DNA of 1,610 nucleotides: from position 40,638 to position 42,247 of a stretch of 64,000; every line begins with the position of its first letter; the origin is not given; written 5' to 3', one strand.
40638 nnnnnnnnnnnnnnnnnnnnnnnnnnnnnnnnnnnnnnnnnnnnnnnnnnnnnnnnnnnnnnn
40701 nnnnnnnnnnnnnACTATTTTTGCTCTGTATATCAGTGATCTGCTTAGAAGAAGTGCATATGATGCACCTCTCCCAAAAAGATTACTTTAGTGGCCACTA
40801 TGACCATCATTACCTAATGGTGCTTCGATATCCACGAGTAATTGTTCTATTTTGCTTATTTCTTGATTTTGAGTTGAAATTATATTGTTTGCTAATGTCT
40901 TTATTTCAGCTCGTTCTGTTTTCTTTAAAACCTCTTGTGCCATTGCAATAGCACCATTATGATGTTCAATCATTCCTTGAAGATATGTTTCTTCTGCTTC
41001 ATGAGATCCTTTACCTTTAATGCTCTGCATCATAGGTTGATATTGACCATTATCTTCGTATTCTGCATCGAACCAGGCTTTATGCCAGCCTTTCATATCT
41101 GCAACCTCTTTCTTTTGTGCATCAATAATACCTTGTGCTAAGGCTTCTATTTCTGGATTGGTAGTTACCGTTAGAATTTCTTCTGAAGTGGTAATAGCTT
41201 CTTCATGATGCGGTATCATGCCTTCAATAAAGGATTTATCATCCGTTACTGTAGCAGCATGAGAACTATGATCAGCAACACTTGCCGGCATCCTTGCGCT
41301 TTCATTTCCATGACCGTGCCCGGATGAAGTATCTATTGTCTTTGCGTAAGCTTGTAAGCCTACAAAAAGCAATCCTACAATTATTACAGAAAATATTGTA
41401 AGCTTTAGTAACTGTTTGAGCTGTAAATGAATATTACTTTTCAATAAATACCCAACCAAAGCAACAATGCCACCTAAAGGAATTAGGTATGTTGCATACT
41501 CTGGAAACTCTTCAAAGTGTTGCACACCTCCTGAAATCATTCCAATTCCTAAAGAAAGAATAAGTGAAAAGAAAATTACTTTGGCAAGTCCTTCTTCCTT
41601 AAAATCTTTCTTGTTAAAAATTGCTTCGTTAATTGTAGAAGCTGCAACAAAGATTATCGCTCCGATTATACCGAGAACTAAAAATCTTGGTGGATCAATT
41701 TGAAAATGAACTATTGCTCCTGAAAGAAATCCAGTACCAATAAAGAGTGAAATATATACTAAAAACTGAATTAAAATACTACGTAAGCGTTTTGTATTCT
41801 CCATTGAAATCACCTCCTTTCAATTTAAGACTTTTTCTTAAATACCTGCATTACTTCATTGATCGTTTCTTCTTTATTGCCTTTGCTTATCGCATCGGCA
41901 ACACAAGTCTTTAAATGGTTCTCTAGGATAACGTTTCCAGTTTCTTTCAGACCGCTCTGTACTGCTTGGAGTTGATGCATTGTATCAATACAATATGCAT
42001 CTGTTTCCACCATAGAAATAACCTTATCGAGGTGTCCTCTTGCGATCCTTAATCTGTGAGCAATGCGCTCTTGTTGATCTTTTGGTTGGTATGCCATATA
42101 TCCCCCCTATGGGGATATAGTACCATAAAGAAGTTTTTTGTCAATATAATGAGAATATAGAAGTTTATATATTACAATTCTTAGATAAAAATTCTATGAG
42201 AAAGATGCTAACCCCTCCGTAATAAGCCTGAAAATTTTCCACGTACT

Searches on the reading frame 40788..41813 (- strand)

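Call 3: search_protein_families(library=pfam, proteins=[window:40788-41813:-], max_evalue=0.1)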
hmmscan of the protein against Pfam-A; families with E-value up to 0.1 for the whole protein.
window:40788-41813:- (341 aa): 4 families
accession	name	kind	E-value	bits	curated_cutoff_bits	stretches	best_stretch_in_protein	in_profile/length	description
PF03713.19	DUF305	-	9.1e-32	110.7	27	1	192-326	1-151/151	Domain of unknown function (DUF305)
PF13628.12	DUF4142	-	2.7e-07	31.4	27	1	259-325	72-138/138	Domain of unknown function (DUF4142)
PF14150.11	YesK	-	0.047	14.3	25.2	1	44-87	1-45/81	YesK-like protein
PF11553.14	DUF3231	-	0.055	13.5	29.6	0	274-333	17-76/165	Protein of unknown function (DUF3231)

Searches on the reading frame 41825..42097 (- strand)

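Call 3: search_protein_families(library=pfam, proteins=[window:41825-42097:-], max_evalue=0.1)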
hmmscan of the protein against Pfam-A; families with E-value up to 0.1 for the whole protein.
window:41825-42097:- (90 aa): 1 family
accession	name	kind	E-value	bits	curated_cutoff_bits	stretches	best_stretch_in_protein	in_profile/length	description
PF02583.22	Trns_repr_metal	-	1.4e-23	83.5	22.8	1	9-88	2-78/78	Metal-sensitive transcriptional repressor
